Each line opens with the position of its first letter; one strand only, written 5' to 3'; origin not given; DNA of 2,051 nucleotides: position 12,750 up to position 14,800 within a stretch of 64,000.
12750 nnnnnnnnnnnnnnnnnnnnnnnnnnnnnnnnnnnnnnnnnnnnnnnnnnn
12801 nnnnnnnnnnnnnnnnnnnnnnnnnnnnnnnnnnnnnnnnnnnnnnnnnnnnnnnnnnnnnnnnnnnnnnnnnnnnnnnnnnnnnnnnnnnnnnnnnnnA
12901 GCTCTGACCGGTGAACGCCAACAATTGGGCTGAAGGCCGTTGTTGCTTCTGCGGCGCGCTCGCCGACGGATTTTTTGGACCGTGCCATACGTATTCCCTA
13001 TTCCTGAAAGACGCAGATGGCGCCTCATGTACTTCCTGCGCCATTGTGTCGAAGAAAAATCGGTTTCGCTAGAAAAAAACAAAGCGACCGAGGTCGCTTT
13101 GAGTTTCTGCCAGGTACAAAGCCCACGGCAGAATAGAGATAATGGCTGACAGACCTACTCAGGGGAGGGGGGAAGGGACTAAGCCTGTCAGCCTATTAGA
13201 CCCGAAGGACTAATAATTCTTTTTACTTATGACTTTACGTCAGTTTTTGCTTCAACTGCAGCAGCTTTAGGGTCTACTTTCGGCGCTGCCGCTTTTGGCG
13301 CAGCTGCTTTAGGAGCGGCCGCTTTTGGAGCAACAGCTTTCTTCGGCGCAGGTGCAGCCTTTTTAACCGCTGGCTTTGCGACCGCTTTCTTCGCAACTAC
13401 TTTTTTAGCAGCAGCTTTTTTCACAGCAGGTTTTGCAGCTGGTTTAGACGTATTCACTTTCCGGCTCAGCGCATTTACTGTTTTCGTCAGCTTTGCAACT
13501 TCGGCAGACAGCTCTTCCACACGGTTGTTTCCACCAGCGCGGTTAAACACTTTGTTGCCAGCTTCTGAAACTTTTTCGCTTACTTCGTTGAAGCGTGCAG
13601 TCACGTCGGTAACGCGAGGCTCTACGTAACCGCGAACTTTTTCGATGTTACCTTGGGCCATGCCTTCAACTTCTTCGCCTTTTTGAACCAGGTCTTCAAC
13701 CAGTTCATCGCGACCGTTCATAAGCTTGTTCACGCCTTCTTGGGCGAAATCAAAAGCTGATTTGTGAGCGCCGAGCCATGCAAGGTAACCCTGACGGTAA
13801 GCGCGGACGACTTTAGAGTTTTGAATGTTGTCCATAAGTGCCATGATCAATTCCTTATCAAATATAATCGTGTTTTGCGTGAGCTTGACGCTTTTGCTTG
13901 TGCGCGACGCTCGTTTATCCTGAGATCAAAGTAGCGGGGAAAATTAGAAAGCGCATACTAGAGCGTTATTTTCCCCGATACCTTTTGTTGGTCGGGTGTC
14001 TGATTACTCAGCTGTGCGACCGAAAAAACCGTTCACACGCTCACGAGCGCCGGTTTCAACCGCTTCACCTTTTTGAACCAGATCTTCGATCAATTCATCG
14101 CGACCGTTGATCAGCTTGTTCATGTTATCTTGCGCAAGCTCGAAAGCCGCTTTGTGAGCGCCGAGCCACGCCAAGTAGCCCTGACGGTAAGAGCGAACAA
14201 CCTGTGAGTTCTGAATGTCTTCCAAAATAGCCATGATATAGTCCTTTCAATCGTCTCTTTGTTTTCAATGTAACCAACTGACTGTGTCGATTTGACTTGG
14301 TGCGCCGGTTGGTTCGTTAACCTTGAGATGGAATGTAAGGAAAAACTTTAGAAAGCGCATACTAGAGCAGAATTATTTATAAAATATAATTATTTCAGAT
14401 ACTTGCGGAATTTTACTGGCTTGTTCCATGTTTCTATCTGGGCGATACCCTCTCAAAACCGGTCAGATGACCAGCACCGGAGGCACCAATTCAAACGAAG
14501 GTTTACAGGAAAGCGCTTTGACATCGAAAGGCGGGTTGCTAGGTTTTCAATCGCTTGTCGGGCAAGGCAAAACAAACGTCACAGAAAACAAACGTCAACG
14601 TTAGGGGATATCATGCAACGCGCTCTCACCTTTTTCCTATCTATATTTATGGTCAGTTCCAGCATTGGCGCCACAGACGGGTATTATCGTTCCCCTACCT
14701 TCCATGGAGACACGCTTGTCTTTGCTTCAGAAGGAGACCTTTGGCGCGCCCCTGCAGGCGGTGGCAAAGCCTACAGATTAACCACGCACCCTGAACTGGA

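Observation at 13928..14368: Identical 21-bp quasi-palindromic box on the -35 region of both phasin-like promoters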

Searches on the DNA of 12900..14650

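Call 46: search_rna_families(source=window, start=12900, end=14650, threshold=evalue, max_evalue=1)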
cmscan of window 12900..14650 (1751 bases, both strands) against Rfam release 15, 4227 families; matches with E-value up to 1: 1.
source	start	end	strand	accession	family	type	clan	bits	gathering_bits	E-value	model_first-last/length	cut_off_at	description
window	13075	13228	-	RF02356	BjrC1505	Gene; sRNA;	-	24.6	50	0.049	1-140/140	no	Alphaproteobacterial sRNA BjrC1505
